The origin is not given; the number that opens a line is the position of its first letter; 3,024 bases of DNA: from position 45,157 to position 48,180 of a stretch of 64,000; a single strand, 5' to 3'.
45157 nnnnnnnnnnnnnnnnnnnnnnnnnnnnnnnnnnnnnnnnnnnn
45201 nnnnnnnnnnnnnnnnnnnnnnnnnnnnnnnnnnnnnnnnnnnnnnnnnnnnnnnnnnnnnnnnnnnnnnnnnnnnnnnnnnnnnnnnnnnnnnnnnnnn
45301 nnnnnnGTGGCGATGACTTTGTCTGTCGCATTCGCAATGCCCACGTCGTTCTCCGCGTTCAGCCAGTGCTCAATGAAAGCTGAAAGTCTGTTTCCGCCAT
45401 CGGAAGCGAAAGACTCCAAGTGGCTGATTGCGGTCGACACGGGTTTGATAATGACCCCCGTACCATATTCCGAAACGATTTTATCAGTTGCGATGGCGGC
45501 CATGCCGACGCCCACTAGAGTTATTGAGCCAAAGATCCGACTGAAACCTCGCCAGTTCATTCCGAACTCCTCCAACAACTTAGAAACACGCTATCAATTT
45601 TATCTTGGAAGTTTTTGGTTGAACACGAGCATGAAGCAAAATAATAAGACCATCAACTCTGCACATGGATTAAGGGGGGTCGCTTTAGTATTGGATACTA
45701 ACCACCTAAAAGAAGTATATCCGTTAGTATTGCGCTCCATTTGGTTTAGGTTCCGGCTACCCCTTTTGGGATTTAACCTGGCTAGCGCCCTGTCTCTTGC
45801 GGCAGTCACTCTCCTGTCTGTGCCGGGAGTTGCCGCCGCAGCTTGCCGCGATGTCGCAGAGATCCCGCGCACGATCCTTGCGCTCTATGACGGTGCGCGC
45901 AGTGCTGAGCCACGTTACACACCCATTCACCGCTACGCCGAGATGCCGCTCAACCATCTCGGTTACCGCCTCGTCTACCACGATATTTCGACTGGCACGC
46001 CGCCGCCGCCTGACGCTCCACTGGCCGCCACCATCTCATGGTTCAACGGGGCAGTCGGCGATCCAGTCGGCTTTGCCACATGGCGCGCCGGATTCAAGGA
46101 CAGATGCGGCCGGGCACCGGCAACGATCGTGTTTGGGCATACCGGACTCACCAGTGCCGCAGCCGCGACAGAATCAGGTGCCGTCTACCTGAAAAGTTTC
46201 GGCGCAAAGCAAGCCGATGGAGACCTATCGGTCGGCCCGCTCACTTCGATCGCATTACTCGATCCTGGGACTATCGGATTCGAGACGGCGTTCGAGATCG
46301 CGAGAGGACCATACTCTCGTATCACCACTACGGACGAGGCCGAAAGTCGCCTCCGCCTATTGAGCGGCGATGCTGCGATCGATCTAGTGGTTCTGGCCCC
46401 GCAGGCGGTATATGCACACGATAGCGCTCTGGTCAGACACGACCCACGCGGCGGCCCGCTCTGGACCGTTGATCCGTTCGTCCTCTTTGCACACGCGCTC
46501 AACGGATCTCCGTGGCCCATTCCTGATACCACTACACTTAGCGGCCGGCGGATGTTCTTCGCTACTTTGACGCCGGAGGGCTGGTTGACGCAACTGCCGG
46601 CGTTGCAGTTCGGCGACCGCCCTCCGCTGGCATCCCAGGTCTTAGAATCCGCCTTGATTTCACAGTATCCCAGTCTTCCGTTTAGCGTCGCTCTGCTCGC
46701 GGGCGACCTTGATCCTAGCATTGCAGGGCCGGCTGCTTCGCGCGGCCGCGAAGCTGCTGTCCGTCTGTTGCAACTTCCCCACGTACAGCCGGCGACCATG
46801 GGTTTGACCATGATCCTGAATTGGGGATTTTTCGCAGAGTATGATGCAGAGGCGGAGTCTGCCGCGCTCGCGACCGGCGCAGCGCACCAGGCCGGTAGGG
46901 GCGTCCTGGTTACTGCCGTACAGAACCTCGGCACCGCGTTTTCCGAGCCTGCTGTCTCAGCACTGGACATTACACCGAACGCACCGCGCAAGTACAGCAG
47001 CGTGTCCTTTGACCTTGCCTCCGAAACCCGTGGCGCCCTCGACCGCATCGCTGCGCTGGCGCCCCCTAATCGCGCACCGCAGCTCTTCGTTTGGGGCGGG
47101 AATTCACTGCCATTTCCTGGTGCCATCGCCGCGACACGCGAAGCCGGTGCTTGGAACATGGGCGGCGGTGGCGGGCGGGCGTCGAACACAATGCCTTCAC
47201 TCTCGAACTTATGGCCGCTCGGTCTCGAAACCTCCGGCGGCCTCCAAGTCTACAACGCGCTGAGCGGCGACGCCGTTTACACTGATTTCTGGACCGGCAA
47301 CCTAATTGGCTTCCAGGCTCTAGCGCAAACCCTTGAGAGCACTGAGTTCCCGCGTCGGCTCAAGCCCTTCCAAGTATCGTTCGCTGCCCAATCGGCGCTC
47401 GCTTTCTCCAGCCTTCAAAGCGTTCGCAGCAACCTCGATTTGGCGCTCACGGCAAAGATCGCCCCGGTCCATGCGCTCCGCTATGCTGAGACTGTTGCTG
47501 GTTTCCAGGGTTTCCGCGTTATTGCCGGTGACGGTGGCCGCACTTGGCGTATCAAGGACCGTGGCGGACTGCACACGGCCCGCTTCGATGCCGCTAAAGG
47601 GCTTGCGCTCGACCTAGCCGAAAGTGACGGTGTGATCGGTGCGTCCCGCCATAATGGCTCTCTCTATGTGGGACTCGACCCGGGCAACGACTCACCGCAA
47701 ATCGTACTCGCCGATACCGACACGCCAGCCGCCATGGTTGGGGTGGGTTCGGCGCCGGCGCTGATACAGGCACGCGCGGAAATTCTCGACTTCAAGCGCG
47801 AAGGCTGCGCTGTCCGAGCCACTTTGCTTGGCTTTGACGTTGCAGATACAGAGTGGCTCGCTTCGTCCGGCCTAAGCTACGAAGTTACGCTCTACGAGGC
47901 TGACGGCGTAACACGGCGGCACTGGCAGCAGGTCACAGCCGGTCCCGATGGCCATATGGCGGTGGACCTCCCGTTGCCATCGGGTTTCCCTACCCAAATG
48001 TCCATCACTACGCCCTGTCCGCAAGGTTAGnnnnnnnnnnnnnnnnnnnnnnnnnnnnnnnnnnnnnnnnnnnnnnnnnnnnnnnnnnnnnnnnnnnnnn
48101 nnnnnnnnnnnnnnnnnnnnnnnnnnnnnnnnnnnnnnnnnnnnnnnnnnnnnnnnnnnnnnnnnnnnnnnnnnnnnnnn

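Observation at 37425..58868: Pel-like polysaccharide locus bracketed by inverted IS3 copies (one truncated)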

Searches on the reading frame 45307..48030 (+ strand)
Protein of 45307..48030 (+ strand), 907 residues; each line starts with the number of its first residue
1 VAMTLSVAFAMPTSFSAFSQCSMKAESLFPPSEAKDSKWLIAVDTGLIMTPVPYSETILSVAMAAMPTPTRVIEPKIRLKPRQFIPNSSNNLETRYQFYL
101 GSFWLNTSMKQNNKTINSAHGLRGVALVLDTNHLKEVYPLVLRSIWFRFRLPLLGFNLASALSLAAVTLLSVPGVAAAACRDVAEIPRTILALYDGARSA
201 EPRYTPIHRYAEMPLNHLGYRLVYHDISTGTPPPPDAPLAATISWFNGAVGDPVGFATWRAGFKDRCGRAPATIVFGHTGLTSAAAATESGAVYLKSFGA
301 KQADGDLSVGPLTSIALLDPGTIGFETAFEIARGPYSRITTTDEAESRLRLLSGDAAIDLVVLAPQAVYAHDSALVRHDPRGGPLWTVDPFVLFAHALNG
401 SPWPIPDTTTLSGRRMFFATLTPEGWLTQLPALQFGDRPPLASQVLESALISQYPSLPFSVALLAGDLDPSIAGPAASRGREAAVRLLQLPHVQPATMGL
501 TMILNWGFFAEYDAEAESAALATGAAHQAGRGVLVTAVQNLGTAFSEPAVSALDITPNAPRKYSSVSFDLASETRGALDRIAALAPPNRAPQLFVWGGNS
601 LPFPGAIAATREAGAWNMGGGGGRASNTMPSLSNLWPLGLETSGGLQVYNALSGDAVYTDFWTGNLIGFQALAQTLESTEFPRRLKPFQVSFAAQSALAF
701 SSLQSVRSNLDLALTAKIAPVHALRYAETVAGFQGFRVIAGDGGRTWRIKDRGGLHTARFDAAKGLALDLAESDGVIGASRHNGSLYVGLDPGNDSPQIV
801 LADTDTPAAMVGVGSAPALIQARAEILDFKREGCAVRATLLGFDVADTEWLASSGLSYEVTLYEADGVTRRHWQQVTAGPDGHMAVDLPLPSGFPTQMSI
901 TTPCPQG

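Call 4: search_protein_families(library=pfam, proteins=[window:45307-48030:+], max_evalue=0.01)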
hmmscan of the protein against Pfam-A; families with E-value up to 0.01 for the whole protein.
window:45307-48030:+ (907 aa): 0 families

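Call 12: search_protein_families(library=ncbifam, proteins=[window:45307-48030:+], max_evalue=0.01)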
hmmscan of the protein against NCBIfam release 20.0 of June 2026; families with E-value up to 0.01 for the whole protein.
window:45307-48030:+ (907 aa): 0 families

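Call 14: find_related_loci(query=window:45307-48030:+, collection=genome_contigs, flank=10000)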
Query window:45307-48030:+ (907 aa) in genome_contigs; peptide patterns used: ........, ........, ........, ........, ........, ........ (x = any residue, [..] = any of these).
105 stretches matched a pattern; 6 encode a relative of the query (tblastn E <= 1e-3); 6 distinct loci.
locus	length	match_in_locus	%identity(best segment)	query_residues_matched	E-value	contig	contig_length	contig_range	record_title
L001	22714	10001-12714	77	16-907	0e+0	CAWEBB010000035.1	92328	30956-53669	MAG: uncultured Alphaproteobacteria bacterium isolate MFD05684.bin.1.327 genome assembly, contig: contig_53729, whole ge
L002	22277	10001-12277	31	146-901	1e-96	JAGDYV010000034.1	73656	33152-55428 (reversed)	MAG: Hyphomicrobiaceae bacterium isolate FR12alp10 FR12DL_contig_9423, whole genome shotgun sequence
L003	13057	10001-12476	28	180-872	7e-80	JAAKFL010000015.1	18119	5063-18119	MAG: Chlamydiae bacterium isolate K940_chlam_3 K940chlam3_15, whole genome shotgun sequence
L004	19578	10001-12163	29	186-870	6e-92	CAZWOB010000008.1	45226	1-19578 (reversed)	MAG TPA_asm: uncultured bacterium isolate binchicken_co334_43 genome assembly, contig: NODE_1232_length_45226_cov_13.755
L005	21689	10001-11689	31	183-794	4e-53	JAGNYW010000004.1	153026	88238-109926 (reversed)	MAG: Methyloversatilis sp. isolate Go_SlAct_bin_233 Go_SlAct_198_length_153026_cov_31.270146, whole genome shotgun seque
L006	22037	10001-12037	33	190-862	5e-100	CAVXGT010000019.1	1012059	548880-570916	MAG: uncultured Alphaproteobacteria bacterium isolate MFD09779.bin.1.346 genome assembly, contig: contig_42583, whole ge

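Call 23: search_solved_structures(query=window:45307-48030:+, max_evalue=1)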
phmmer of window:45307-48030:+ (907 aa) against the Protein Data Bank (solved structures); distinct sequences matched with E-value up to 1: 1.
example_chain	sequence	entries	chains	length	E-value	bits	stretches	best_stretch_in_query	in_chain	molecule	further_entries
9cgy_A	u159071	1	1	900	2.1e-29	105.6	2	568-790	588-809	PelA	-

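Call 30: search_dna_similar(query=window:45307-48030:+, collection=plasmids, mode=protein, max_rows=20)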
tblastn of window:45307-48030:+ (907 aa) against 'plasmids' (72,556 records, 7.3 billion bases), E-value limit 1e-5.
Records with a match: 26; places in all: 26; records where one place covers at least 80% of the query: 1.
Best place of each record, by identity: <60% 26.
By first word of the organism name: Caballeronia 4; Cupriavidus 4; Burkholderia 4; Cereibacter 3; Azospirillum 3; Sulfitobacter 3; Paracoccus 1; Paraburkholderia 1; Ralstonia 1; Azonexus 1; and 1 more.
By predicted mobility (MOB-suite, as given by PLSDB): non-mobilizable 21; mobilizable 4; conjugative 1.
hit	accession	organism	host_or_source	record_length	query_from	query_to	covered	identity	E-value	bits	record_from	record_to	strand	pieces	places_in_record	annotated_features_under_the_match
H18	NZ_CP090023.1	Cereibacter azotoformans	cell culture,Aquaculture sediment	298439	177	904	80%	40.5%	1e-115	397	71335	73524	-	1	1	hypothetical protein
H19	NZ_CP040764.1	Paracoccus liaowanqingii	Tibetan antelope,cell culture,feces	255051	186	907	80%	40.4%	2e-118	405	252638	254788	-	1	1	hypothetical protein (x2)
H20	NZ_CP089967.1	Cereibacter azotoformans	Owen's River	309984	186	904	79%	40.0%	7e-116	398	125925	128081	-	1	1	hypothetical protein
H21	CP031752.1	Cereibacter sphaeroides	cell culture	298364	177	904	77%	40.5%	1e-105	411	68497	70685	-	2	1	hypothetical protein (x2)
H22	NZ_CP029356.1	Azospirillum thermophilum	cell culture,hot spring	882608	184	900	79%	34.4%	2e-72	269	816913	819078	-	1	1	hypothetical protein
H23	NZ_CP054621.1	Azospirillum oryzae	cell culture,soil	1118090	186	890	78%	34.2%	4e-75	277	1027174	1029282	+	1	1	record has no annotation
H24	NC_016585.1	Azospirillum lipoferum 4B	-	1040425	185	890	78%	33.5%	3e-69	259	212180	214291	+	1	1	none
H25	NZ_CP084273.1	Caballeronia grimmiae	Leptoglossus zonatus,Cell culture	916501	174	802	69%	27.3%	7e-33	145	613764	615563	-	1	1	bifunctional glycoside hydrolase 114/ polysaccharide deacetylase ...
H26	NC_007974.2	Cupriavidus metallidurans CH34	-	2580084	186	843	73%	25.7%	7e-32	142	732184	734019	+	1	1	none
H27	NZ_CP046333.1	Cupriavidus metallidurans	sedimentation pond in a zinc factory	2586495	186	843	73%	25.7%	7e-32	142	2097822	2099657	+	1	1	none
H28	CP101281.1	Burkholderia sp. FXe9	bacteria,soil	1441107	179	831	72%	25.2%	6e-24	117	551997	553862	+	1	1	sugar ABC transporter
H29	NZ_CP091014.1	Burkholderia cenocepacia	-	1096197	179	831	72%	24.9%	2e-22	111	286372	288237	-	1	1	none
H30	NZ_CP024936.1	Paraburkholderia graminis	soil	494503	186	832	71%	25.0%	3e-26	124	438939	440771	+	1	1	sugar ABC transporter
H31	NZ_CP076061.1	Cupriavidus sp. EM10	Pure-cultured cell,sewage water sludge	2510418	174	843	74%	23.7%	1e-28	132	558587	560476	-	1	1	none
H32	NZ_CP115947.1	Ralstonia solanacearum MolK2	Musa sp.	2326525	173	793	68%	25.5%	2e-29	134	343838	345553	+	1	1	record has no annotation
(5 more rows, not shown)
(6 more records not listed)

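Call 31: get_annotated_region(hit=H18, flank=12000)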
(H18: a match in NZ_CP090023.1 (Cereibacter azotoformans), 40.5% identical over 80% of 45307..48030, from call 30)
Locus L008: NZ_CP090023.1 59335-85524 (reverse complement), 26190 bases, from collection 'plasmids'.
description: Cereibacter azotoformans strain SY5 plasmid p1, complete sequence
organism: Cereibacter azotoformans (NCBI taxid 43057)
taxonomy: Bacteria; Pseudomonadota; Alphaproteobacteria; Rhodobacterales; Paracoccaceae; Cereibacter; Cereibacter azotoformans
host: -; source: cell culture,Aquaculture sediment; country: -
typing (MOB-suite, as given by PLSDB): non-mobilizable; replicon rep_cluster_252
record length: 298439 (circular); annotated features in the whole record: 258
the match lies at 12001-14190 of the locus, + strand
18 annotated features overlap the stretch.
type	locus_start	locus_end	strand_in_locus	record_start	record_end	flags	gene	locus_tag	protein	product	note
CDS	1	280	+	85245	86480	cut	-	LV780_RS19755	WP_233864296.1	hypothetical protein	-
CDS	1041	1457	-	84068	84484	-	-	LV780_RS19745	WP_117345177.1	hypothetical protein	-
CDS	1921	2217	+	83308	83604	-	-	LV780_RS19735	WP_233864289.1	DUF1217 domain-containing protein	-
CDS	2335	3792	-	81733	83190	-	-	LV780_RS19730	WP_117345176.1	MJ1477/TM1410 family putative glycoside hydrolase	-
CDS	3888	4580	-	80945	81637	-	-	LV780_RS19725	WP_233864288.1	response regulator transcription factor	GO:0000160 - phosphorelay signal transduction system [Evidence IEA]; GO:0006355 - regulation of DNA-templated ...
CDS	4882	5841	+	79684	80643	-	-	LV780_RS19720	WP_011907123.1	IS481 family transposase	-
CDS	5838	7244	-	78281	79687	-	pelG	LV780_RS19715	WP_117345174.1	exopolysaccharide Pel transporter PelG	-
CDS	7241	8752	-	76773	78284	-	pelF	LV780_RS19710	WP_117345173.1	GT4 family glycosyltransferase PelF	-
CDS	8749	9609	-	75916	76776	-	-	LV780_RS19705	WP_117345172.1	hypothetical protein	-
CDS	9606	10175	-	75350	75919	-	-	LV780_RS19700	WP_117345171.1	hypothetical protein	-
CDS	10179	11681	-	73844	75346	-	-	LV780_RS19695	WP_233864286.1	polysaccharide biosynthesis/export family protein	GO:0015774 - polysaccharide transport [Evidence IEA]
CDS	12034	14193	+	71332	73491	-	-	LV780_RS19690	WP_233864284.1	hypothetical protein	-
CDS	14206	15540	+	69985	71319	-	-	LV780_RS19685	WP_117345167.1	hypothetical protein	-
CDS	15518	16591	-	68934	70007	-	-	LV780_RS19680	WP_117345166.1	endo alpha-1,4 polygalactosaminidase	-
CDS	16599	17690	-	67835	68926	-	galE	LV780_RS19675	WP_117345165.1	UDP-glucose 4-epimerase GalE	GO:0006012 - galactose metabolic process [Evidence IEA]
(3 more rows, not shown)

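Call 74: get_annotated_region(hit=H25, flank=11000)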
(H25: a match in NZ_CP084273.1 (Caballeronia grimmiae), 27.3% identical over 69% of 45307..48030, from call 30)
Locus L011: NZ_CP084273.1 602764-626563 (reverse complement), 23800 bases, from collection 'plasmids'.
description: Caballeronia grimmiae strain Lep1A1 plasmid p1, complete sequence
organism: Caballeronia grimmiae (NCBI taxid 1071679)
taxonomy: Bacteria; Pseudomonadota; Betaproteobacteria; Burkholderiales; Burkholderiaceae; Caballeronia; Caballeronia grimmiae
host: -; source: Leptoglossus zonatus,Cell culture; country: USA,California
typing (MOB-suite, as given by PLSDB): non-mobilizable
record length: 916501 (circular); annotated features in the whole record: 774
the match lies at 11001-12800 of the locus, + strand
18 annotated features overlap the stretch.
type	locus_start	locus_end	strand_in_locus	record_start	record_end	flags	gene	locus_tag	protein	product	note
CDS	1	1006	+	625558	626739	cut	-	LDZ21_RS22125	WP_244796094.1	ABC transporter ATP-binding protein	-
CDS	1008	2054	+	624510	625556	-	-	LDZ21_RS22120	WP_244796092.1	ABC transporter substrate-binding protein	-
CDS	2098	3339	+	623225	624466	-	-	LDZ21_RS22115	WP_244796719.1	ABC transporter permease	GO:0055085 - transmembrane transport [Evidence IEA]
CDS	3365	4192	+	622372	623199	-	-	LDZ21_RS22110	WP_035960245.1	ABC transporter permease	GO:0055085 - transmembrane transport [Evidence IEA]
CDS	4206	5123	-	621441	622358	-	-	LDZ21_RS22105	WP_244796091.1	LysR family transcriptional regulator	-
CDS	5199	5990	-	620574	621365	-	-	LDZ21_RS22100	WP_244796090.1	phytanoyl-CoA dioxygenase family protein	-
CDS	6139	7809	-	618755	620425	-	-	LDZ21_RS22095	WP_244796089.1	cation acetate symporter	GO:0006847 - plasma membrane acetate transport [Evidence IEA]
CDS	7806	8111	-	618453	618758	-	-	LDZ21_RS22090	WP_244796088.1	DUF485 domain-containing protein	-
CDS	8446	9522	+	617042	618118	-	-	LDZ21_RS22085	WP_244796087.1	M4 family metallopeptidase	-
CDS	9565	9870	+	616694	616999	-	-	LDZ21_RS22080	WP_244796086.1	protealysin inhibitor emfourin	-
CDS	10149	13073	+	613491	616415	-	-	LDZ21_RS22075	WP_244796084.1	bifunctional glycoside hydrolase 114/ polysaccharide deacetylase family protein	-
CDS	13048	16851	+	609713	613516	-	-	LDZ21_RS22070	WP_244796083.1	tetratricopeptide repeat protein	-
CDS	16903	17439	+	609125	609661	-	-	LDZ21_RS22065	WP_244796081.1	penicillin-binding protein activator LpoB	-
CDS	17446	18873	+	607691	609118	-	-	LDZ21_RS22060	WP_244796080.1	PelD GGDEF domain-containing protein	-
CDS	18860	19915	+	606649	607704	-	-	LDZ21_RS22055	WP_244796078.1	hypothetical protein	-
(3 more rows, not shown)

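Call 91: search_protein_families(library=ncbifam, proteins=[window:45631-48030:+], max_evalue=1)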
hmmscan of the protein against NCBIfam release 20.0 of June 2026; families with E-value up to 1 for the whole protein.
window:45631-48030:+ (799 aa): 0 families

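Call 104: get_annotated_region(hit=H22, flank=14000)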
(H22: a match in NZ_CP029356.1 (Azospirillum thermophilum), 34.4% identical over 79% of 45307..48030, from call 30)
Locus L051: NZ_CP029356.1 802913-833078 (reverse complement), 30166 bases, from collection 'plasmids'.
description: Azospirillum thermophilum strain CFH 70021 plasmid unnamed1
organism: Azospirillum thermophilum (NCBI taxid 2202148)
taxonomy: Bacteria; Pseudomonadota; Alphaproteobacteria; Rhodospirillales; Azospirillaceae; Azospirillum; Azospirillum thermophilum
host: -; source: cell culture,hot spring; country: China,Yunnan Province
typing (MOB-suite, as given by PLSDB): non-mobilizable
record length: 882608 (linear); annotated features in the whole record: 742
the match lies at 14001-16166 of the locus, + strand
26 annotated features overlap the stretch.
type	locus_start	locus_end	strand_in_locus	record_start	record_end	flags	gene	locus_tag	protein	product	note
CDS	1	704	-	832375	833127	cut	sufC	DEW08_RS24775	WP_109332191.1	Fe-S cluster assembly ATPase SufC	GO:0016226 - iron-sulfur cluster assembly [Evidence IEA]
CDS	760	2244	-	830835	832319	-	sufB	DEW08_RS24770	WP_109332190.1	Fe-S cluster assembly protein SufB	GO:0016226 - iron-sulfur cluster assembly [Evidence IEA]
CDS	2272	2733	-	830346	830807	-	-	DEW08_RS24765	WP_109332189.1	SUF system Fe-S cluster assembly regulator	GO:0016226 - iron-sulfur cluster assembly [Evidence IEA]; GO:0006355 - regulation of DNA-templated transcription ...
CDS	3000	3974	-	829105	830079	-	-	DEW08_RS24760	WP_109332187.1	hypothetical protein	-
CDS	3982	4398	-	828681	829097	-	-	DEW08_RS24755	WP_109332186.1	phage holin family protein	-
CDS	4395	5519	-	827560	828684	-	-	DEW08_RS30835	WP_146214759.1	hypothetical protein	-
CDS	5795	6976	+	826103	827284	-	-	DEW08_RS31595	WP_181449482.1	hypothetical protein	-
CDS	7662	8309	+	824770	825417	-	-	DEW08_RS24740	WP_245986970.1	hypothetical protein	-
CDS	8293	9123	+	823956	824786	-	-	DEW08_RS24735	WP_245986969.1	response regulator transcription factor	GO:0000160 - phosphorelay signal transduction system [Evidence IEA]; GO:0006355 - regulation of DNA-templated ...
CDS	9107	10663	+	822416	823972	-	-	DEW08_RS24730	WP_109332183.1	HAMP domain-containing sensor histidine kinase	GO:0007165 - signal transduction [Evidence IEA]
CDS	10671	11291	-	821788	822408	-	-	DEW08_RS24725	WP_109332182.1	glutathione S-transferase family protein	GO:0006749 - glutathione metabolic process [Evidence IEA]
CDS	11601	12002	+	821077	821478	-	-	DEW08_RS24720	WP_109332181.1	response regulator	GO:0000160 - phosphorelay signal transduction system [Evidence IEA]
CDS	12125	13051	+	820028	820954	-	-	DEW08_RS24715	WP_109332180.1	NAD-dependent epimerase/dehydratase family protein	-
CDS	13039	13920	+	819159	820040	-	-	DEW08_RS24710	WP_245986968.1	endo alpha-1,4 polygalactosaminidase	-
CDS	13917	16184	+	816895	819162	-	-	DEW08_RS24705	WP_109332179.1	hypothetical protein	-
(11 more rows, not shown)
